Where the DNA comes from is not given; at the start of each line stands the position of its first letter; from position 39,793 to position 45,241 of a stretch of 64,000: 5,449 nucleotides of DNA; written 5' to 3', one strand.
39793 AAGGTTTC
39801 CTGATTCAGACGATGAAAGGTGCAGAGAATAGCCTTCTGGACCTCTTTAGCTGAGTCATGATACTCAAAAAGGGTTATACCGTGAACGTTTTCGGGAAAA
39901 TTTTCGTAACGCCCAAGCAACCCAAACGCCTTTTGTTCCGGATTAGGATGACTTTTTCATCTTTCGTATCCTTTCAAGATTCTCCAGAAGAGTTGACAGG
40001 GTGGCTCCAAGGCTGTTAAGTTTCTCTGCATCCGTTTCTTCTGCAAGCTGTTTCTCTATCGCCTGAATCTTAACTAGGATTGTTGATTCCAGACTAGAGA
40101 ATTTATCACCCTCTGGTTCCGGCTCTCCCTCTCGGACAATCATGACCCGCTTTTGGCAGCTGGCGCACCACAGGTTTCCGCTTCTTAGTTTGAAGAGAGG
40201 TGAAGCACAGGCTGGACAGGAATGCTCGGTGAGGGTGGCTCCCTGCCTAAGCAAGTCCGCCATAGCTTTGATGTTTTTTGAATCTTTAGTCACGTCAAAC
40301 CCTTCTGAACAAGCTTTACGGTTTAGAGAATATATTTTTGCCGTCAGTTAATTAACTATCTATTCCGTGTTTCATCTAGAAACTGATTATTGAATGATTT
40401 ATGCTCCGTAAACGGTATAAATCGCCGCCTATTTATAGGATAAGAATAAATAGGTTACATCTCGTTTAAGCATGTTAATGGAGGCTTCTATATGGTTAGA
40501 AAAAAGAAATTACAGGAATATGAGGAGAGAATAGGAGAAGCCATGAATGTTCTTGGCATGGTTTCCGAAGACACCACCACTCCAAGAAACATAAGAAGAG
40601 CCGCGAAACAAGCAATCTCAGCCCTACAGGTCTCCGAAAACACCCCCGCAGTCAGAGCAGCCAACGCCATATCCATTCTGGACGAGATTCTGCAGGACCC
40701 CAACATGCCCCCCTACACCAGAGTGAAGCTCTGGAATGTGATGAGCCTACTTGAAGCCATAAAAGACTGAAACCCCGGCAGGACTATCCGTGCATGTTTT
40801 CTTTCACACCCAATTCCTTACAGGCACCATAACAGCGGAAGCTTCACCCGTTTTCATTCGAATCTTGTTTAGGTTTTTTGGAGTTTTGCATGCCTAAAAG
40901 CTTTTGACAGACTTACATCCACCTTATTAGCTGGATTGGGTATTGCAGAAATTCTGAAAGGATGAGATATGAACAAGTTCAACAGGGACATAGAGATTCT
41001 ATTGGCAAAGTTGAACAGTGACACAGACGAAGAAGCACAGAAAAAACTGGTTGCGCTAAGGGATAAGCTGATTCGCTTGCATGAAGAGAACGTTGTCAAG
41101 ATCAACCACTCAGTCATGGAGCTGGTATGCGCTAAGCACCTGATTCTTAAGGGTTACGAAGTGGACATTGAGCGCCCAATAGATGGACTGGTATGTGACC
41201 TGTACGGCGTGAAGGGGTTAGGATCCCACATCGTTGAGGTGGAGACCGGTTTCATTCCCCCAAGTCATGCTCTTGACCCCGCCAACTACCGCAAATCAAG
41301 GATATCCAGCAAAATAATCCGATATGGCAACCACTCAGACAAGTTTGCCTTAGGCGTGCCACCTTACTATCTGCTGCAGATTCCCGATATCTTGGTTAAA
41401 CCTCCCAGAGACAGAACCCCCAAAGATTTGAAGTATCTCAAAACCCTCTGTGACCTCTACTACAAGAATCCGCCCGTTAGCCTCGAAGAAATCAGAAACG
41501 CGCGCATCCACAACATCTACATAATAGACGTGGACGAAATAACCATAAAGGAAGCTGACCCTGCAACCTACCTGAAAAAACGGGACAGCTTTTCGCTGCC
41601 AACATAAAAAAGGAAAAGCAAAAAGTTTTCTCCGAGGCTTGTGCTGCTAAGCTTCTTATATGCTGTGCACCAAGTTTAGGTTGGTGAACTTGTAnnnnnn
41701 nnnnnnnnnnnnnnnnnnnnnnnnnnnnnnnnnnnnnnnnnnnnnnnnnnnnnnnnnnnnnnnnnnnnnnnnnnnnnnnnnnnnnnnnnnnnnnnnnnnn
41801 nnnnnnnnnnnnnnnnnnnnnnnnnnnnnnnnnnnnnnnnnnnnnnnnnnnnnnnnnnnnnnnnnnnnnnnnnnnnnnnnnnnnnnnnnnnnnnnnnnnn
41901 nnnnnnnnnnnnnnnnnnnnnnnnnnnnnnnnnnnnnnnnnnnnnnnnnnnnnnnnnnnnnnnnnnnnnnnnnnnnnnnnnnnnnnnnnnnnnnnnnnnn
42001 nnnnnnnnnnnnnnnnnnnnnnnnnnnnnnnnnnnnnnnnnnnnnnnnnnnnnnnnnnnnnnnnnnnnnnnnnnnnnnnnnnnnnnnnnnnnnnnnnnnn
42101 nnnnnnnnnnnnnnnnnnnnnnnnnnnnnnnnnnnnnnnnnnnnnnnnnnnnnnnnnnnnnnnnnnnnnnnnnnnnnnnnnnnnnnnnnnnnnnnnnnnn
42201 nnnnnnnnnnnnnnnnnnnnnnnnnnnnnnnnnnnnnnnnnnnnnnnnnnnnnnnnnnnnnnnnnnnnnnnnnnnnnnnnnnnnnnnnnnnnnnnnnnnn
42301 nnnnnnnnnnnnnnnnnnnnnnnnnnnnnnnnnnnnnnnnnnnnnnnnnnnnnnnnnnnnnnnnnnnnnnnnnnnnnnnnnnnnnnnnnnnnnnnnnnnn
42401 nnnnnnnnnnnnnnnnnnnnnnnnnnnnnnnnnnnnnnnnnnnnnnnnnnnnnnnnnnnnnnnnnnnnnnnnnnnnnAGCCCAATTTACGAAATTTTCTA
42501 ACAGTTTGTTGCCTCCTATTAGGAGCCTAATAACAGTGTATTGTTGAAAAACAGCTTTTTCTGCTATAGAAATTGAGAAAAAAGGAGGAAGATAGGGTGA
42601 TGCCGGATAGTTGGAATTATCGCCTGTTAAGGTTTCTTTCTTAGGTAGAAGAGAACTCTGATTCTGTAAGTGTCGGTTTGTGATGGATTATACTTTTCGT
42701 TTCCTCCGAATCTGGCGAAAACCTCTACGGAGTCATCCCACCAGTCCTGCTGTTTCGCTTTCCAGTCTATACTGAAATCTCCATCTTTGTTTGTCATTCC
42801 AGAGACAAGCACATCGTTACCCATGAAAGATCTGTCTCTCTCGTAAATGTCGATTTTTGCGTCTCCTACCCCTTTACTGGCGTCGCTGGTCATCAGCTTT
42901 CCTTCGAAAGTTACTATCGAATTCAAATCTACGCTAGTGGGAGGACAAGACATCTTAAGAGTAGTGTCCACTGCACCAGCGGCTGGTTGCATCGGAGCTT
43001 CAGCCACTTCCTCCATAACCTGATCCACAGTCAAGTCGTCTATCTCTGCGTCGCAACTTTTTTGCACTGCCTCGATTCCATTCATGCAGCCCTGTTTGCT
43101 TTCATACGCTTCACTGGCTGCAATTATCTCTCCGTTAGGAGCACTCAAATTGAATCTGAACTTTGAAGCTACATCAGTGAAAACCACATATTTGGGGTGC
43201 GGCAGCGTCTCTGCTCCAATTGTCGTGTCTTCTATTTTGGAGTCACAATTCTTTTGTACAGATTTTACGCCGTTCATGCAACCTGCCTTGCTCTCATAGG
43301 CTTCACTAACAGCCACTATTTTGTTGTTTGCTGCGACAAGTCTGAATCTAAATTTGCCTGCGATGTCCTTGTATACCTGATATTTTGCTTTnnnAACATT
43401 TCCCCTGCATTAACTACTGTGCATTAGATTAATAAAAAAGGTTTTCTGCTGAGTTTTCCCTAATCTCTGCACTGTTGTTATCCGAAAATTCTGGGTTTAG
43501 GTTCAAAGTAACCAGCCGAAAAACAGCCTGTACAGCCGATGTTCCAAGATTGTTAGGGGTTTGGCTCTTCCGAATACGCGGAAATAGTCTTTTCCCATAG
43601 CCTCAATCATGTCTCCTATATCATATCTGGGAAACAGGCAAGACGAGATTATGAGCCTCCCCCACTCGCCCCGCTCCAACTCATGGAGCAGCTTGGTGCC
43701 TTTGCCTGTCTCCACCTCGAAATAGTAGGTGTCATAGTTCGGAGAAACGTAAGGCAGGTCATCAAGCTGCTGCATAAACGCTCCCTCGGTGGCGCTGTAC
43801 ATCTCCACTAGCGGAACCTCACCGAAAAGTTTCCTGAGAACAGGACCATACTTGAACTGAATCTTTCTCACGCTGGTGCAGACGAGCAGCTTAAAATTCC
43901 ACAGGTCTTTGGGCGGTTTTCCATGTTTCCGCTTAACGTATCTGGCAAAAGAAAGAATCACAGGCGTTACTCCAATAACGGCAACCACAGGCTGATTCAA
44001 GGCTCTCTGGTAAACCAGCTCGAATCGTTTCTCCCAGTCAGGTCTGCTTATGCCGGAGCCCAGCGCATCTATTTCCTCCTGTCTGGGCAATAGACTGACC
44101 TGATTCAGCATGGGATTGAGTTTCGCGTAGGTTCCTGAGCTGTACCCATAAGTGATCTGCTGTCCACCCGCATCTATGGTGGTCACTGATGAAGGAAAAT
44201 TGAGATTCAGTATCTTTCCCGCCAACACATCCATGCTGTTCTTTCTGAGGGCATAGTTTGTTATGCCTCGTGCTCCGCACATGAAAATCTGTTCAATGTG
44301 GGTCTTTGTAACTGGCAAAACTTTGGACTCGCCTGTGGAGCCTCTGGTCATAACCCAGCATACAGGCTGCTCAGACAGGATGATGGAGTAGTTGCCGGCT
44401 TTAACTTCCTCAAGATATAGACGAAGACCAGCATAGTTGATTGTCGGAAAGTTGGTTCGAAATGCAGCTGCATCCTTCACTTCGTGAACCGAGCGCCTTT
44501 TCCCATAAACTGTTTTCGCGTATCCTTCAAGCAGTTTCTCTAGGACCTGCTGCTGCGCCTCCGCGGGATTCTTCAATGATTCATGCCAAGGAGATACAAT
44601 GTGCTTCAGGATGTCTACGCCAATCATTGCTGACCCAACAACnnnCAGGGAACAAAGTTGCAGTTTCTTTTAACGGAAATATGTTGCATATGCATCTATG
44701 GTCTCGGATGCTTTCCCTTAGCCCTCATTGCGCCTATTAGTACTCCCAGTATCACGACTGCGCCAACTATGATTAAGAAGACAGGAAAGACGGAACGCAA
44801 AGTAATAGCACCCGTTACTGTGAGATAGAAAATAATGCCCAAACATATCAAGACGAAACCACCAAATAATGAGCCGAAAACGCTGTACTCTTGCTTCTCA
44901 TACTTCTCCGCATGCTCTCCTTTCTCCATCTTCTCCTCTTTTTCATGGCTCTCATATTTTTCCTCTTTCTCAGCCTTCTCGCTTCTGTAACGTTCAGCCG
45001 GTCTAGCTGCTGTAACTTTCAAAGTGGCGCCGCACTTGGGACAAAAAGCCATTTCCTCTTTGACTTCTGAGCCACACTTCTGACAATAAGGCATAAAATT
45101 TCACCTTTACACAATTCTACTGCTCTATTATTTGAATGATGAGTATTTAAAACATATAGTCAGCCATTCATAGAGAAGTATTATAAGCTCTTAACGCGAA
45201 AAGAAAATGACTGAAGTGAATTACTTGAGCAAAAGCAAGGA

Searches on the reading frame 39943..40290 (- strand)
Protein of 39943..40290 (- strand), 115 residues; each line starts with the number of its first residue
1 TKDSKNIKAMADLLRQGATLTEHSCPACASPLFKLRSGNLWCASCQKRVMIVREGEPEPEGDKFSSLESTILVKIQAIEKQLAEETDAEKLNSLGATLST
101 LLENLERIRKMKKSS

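Call 52: search_protein_families(library=pfam, proteins=[window:39943-40290:-], max_evalue=0.000001)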
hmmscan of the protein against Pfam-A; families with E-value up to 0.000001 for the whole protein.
window:39943-40290:- (115 aa): 1 family
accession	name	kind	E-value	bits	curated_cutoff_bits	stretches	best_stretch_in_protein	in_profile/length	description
PF06677.18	Auto_anti-p27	-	7.9e-13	48.7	24.1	1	8-46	1-40/40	Sjogren's syndrome/scleroderma autoantigen 1 (Autoantigen p27)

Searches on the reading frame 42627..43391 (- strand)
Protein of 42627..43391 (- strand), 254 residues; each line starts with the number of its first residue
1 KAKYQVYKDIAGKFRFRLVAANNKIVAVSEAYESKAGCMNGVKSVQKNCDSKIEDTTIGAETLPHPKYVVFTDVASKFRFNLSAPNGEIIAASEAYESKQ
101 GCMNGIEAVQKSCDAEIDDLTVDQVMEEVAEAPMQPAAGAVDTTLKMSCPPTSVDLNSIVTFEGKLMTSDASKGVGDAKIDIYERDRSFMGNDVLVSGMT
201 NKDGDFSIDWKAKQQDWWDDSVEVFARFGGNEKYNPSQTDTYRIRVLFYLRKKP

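Call 53: search_protein_families(library=pfam, proteins=[window:42627-43391:-], max_evalue=0.000001)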
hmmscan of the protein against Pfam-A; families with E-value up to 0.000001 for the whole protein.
window:42627-43391:- (254 aa): 1 family
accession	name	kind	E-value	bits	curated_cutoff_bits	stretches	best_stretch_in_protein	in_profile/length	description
PF07411.17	DUF1508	-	5.2e-36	122.7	22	2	73-119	1-48/48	Domain of unknown function (DUF1508)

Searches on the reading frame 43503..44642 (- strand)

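Call 53: search_protein_families(library=pfam, proteins=[window:43503-44642:-], max_evalue=0.000001)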
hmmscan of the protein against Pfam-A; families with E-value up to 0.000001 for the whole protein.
window:43503-44642:- (379 aa): 1 family
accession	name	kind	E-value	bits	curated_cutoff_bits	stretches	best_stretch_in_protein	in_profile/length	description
PF03321.19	GH3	-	8.1e-24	84.8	23.6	1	21-177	7-159/304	GH3 family N-terminal domain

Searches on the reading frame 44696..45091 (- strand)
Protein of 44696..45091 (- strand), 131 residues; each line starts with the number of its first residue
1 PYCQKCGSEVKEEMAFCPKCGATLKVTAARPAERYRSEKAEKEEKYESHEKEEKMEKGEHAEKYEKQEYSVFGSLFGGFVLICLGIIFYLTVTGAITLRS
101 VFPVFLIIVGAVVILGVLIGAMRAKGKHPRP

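Call 53: search_protein_families(library=pfam, proteins=[window:44696-45091:-], max_evalue=0.000001)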
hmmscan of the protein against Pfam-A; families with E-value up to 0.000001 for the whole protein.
window:44696-45091:- (131 aa): 1 family
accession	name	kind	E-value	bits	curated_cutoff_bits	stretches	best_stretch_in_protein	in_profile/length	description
PF13240.11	Zn_Ribbon_1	-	1.5e-08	34.6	25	1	2-24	1-23/23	zinc-ribbon domain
